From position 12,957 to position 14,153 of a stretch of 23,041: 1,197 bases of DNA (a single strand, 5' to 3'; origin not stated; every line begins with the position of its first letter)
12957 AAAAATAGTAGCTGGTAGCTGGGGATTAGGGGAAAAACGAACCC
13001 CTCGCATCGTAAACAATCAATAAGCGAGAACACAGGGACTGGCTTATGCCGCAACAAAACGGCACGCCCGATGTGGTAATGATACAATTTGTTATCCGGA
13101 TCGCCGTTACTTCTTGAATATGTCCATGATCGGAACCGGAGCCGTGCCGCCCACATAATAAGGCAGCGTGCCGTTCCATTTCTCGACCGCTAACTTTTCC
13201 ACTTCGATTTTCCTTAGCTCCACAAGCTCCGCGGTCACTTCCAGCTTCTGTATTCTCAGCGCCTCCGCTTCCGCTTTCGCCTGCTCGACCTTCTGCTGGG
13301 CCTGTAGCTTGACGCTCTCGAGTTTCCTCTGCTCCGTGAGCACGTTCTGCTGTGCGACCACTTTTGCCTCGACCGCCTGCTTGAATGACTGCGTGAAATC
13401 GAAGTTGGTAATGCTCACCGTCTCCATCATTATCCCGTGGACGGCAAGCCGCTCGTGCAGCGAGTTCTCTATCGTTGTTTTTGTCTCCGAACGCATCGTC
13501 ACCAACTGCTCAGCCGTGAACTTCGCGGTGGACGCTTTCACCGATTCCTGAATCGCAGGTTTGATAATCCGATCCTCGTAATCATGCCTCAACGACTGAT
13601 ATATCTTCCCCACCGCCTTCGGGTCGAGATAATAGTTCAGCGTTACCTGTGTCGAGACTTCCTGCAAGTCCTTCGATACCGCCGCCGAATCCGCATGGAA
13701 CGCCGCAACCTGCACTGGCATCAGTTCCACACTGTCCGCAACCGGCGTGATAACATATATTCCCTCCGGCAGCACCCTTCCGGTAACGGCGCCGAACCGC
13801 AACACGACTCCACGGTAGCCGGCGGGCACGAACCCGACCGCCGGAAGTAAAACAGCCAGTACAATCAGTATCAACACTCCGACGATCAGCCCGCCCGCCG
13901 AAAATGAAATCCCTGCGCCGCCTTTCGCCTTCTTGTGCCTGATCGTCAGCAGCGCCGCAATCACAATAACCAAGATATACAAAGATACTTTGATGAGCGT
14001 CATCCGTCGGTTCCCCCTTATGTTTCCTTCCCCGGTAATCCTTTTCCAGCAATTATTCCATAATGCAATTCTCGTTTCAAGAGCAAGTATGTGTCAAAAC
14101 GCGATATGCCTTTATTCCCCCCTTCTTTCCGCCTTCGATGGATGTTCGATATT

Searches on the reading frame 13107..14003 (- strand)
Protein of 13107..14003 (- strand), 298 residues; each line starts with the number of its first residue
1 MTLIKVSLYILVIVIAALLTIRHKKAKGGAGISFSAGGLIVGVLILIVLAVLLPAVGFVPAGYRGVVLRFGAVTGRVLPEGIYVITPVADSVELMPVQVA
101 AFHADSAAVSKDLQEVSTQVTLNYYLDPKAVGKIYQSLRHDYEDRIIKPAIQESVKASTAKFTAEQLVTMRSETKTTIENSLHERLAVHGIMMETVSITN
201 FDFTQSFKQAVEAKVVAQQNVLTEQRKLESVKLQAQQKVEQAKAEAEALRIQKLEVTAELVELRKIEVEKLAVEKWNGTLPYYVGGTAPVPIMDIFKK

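Call 37: search_protein_families(library=pfam, proteins=[window:13107-14003:-], max_evalue=0.001)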
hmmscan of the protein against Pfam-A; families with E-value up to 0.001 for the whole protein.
window:13107-14003:- (298 aa): 1 family
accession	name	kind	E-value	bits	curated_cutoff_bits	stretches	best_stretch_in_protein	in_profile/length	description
PF01145.31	Band_7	-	7.3e-28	98.2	23.6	1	59-246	3-176/176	SPFH domain / Band 7 family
